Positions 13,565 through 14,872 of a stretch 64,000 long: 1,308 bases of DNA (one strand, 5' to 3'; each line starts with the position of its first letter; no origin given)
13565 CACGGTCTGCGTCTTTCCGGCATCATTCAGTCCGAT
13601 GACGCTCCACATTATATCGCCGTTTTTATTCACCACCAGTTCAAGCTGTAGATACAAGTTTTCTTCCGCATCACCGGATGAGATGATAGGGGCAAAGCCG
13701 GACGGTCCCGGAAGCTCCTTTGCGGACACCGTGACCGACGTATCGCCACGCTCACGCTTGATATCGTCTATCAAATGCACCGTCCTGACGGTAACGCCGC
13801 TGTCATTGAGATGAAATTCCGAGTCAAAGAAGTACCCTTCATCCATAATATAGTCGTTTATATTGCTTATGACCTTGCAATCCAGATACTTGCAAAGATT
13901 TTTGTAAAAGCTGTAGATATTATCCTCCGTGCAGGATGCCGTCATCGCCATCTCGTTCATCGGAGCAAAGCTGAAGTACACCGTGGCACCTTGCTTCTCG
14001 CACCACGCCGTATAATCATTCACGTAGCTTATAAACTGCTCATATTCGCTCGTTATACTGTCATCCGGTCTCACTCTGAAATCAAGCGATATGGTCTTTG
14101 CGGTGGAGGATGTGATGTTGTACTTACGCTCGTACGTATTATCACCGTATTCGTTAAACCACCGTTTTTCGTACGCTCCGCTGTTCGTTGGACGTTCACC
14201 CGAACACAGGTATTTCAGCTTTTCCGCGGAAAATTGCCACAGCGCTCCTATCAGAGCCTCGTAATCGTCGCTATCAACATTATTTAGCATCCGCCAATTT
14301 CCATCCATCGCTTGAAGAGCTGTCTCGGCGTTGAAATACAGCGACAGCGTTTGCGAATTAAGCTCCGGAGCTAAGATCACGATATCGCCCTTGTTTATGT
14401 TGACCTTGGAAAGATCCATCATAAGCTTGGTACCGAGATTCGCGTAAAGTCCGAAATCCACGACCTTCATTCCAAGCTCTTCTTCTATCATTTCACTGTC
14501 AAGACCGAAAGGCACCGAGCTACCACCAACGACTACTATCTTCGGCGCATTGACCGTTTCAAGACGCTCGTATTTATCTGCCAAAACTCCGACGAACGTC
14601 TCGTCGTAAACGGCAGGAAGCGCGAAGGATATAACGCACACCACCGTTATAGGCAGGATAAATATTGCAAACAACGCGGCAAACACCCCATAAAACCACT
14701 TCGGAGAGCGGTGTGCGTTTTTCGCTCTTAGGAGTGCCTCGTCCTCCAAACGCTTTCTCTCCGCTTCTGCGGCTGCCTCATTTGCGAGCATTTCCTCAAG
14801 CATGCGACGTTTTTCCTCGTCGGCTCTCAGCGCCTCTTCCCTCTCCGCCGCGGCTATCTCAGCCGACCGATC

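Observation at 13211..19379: Four-gene MBOAT operon with two paralogous SGNH/DltD-like ectoenzymes fused to BspA-type LRR domains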

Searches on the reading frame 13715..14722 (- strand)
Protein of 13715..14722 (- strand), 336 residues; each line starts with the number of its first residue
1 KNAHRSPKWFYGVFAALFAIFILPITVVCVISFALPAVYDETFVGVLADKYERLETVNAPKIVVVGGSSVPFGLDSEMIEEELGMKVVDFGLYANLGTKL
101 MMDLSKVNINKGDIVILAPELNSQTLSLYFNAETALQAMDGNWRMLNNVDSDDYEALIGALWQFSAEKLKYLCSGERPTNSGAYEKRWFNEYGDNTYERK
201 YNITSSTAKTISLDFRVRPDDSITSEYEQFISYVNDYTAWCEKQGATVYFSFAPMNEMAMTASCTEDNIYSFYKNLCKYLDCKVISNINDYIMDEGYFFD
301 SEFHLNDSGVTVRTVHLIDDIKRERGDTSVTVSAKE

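Call 10: find_homologous_proteins(query=window:13715-14722:-, max_evalue=0.001)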
Query window:13715-14722:- (336 aa): 846 proteins with E <= 0.001 among 2136 candidates; the best 120 are listed.
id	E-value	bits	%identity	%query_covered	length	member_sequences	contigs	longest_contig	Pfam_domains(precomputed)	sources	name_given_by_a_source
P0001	2.8e-180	617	80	100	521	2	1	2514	-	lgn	-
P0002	1.5e-142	493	65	99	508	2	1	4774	-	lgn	-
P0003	1.3e-140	486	67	92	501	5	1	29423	-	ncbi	-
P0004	2.2e-140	486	65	99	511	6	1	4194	-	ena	-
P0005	6.1e-139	481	65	93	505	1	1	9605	-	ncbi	-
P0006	8.9e-138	477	65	91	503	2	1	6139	-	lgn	-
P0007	6.0e-137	474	63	100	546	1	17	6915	-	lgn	-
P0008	5.9e-136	471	65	93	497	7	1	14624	-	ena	-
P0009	1.8e-135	470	64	93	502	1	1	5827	-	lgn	-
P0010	3.5e-135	469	62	100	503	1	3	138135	-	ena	-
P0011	3.9e-135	468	62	99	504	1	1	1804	-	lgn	-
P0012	9.6e-135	467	62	99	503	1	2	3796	-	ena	-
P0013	3.5e-134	465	64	96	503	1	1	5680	-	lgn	-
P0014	4.2e-134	465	64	99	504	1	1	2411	-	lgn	-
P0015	6.1e-134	464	60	99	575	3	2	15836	-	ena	-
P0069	4.2e-124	432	60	98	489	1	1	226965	-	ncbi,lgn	-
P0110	5.5e-99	350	53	90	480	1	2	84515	PF13306.13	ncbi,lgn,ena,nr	ncbi:MAG: leucine-rich repeat protein [Clostridia bacterium]|nr:leucine-rich repeat protein [Clostri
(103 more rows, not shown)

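Call 16: find_encoding_contigs(protein=P0069, flank=8000, max_places=2)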
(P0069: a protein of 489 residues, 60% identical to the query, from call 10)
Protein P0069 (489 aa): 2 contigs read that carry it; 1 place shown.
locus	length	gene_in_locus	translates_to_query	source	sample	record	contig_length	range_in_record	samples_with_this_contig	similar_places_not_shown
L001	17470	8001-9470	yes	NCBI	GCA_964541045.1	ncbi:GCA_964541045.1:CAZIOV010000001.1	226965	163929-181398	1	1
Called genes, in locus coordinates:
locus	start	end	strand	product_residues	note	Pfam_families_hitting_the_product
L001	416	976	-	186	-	PF00583:Acetyltransf_1, PF13673:Acetyltransf_10 (weak), PF13508:Acetyltransf_7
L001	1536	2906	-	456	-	PF01554:MatE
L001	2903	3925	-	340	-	PF04015:DUF362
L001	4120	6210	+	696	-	PF13306:LRR_5 (weak)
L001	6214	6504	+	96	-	-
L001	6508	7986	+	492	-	PF03062:MBOAT, PF13813:MBOAT_2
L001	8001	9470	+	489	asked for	-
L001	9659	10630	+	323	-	PF02129:Peptidase_S15 (faint), PF12146:Hydrolase_4, PF00561:Abhydrolase_1 (faint), PF12697:Abhydrolase_6 (faint), PF00326:Peptidase_S9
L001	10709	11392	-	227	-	PF03167:UDG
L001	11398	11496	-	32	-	-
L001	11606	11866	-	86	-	-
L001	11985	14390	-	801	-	PF00343:Phosphorylase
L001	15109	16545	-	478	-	PF12704:MacB_PCD, PF02687:FtsX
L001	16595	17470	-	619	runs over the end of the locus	-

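Call 17: find_encoding_contigs(protein=P0110, flank=8000, max_places=2)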
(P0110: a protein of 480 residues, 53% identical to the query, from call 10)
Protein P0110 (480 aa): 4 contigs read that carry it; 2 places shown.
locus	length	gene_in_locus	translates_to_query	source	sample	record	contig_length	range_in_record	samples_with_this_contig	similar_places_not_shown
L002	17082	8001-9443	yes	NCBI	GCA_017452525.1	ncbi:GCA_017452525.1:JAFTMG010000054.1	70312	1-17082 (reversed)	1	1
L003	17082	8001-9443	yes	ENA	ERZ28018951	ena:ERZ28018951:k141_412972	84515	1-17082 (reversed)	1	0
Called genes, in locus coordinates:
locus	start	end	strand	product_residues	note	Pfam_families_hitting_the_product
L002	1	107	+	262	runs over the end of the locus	PF02311:AraC_binding, PF07883:Cupin_2 (weak), PF00165:HTH_AraC (weak), PF12833:HTH_18, PF00165:HTH_AraC (weak)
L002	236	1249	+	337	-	PF07451:SpoVAD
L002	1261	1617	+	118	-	PF03862:SpoVAC_SpoVAEB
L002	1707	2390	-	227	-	PF02308:MgtC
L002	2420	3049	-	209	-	PF01381:HTH_3, PF12844:HTH_19, PF13443:HTH_26 (faint), PF13560:HTH_31 (weak)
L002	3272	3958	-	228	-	PF04542:Sigma70_r2, PF04545:Sigma70_r4, PF01381:HTH_3 (weak)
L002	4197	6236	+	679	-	PF13306:LRR_5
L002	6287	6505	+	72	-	-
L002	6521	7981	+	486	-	PF03062:MBOAT, PF13813:MBOAT_2 (weak)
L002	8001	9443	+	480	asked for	PF13306:LRR_5 (weak)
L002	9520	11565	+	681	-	PF13306:LRR_5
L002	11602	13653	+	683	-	PF13306:LRR_5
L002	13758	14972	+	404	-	PF01408:GFO_IDH_MocA, PF21252:Glyco_hydro_109_C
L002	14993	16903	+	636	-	PF00728:Glyco_hydro_20, PF18088:Glyco_H_20C_C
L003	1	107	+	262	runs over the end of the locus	PF02311:AraC_binding, PF07883:Cupin_2 (weak), PF00165:HTH_AraC (weak), PF12833:HTH_18, PF00165:HTH_AraC (weak)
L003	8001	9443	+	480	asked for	PF13306:LRR_5 (weak)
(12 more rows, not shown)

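Call 64: search_protein_representatives(alignment_id=A4)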
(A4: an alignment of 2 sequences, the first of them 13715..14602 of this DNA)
Query: 2 sequences, 312 profile positions. Proteins with E-value up to 0.001 (for the whole library): 4574; up to 1e-10: 2749; up to 1e-30: 508. The best 150 are listed.
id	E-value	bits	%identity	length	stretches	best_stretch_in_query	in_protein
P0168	2.5e-155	532.3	-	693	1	1-309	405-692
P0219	5.5e-141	485.2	-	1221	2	1-299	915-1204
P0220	6.9e-108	376.5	-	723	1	8-309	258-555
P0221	1.2e-106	372.4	-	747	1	7-303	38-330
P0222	6.8e-105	366.6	-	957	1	7-311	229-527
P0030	2.3e-104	364.9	-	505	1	7-310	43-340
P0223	4.3e-94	331.1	-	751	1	7-301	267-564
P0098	7.1e-91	320.6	-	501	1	8-308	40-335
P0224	5.1e-90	317.8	-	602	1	7-308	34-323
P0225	3.0e-89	315.2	-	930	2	19-299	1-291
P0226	5.1e-88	311.2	-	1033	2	6-300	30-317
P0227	9.8e-88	310.3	-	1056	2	20-298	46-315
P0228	6.0e-85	301.1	-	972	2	8-307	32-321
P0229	2.0e-84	299.4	-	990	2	8-307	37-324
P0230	8.8e-82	290.7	-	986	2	7-307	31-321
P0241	6.6e-72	258.3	-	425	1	7-304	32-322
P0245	6.4e-70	251.7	-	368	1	9-303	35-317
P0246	5.7e-69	248.6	-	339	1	8-306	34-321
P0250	3.2e-68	246.1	-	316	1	8-300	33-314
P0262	2.3e-64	233.5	-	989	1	1-300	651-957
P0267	1.1e-62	228.0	-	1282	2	28-297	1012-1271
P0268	1.4e-62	227.6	-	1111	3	7-235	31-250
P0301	2.5e-57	210.4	-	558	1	8-301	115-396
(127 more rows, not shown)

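Call 65: search_protein_families(library=pfam, proteins=[P0245, P0246, P0250, P0241, P0226, P0268, P0267, P0262, P0301, P0219], max_evalue=0.01)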
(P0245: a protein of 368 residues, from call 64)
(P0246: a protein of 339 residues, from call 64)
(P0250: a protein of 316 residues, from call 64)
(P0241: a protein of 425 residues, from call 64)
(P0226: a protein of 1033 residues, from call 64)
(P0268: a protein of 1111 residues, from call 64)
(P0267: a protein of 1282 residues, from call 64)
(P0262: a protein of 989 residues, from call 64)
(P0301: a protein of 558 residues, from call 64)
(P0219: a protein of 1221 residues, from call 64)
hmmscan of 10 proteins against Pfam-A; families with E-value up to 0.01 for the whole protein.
P0245 (368 aa): 0 families

P0246 (339 aa): 0 families

P0250 (316 aa): 0 families

P0241 (425 aa): 0 families

P0226 (1033 aa): 2 families
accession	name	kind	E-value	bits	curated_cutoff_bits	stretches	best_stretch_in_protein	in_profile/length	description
PF13306.12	LRR_5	-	8.5e-10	39.1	27.7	1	383-424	23-63/127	BspA type Leucine rich repeat region (6 copies)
PF13855.12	LRR_8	-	3.2e-06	27.2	27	1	383-426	14-58/61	Leucine rich repeat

P0268 (1111 aa): 2 families
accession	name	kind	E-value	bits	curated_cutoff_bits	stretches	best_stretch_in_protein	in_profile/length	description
PF13306.12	LRR_5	-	1.5e-09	38.3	27.7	1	765-813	5-53/127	BspA type Leucine rich repeat region (6 copies)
PF09479.16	Flg_new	-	2.2e-05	24.9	27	1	649-694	24-65/65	Listeria-Bacteroides repeat domain (List_Bact_rpt)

P0267 (1282 aa): 2 families
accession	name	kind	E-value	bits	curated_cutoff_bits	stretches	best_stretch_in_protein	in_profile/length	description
PF13306.12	LRR_5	-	5.5e-22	78.5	27.7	2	351-418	1-67/127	BspA type Leucine rich repeat region (6 copies)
PF18998.6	Flg_new_2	-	2.5e-13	50.2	23.6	2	721-783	4-58/73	Divergent InlB B-repeat domain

P0262 (989 aa): 2 families
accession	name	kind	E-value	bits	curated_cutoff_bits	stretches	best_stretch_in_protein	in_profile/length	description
PF09479.16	Flg_new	-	3e-12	46.9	27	1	53-114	1-65/65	Listeria-Bacteroides repeat domain (List_Bact_rpt)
PF13306.12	LRR_5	-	1.6e-10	41.4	27.7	1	592-663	3-73/127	BspA type Leucine rich repeat region (6 copies)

P0301 (558 aa): 0 families

P0219 (1221 aa): 4 families
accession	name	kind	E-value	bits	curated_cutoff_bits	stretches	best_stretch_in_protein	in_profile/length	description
PF13306.12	LRR_5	-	3e-29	101.9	27.7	2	852-918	2-66/127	BspA type Leucine rich repeat region (6 copies)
PF13855.12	LRR_8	-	2.7e-06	27.5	27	0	345-386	10-52/61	Leucine rich repeat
PF07611.17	DUF1574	-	0.0022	17.8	29.1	0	942-1004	59-123/342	Protein of unknown function (DUF1574)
PF18998.6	Flg_new_2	-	0.003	17.9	23.6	0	162-214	23-71/73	Divergent InlB B-repeat domain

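Call 71: find_encoding_contigs(protein=P0245, flank=5000, max_places=2)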
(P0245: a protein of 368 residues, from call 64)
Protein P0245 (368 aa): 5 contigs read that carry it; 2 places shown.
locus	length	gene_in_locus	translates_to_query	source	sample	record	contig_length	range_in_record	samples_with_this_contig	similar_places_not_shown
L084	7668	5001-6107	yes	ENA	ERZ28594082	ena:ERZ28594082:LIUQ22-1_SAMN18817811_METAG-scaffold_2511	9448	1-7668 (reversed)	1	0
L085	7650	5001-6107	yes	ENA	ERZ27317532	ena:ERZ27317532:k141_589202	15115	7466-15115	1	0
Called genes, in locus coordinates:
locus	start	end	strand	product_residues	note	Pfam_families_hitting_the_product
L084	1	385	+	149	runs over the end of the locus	-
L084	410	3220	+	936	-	-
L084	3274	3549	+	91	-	-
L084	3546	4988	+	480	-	PF03062:MBOAT, PF13813:MBOAT_2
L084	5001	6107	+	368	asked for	-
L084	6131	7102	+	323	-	-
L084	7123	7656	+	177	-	-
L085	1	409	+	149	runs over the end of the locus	-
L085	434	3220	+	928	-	-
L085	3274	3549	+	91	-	-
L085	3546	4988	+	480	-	PF03062:MBOAT, PF13813:MBOAT_2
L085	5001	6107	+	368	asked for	-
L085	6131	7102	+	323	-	-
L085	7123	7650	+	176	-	?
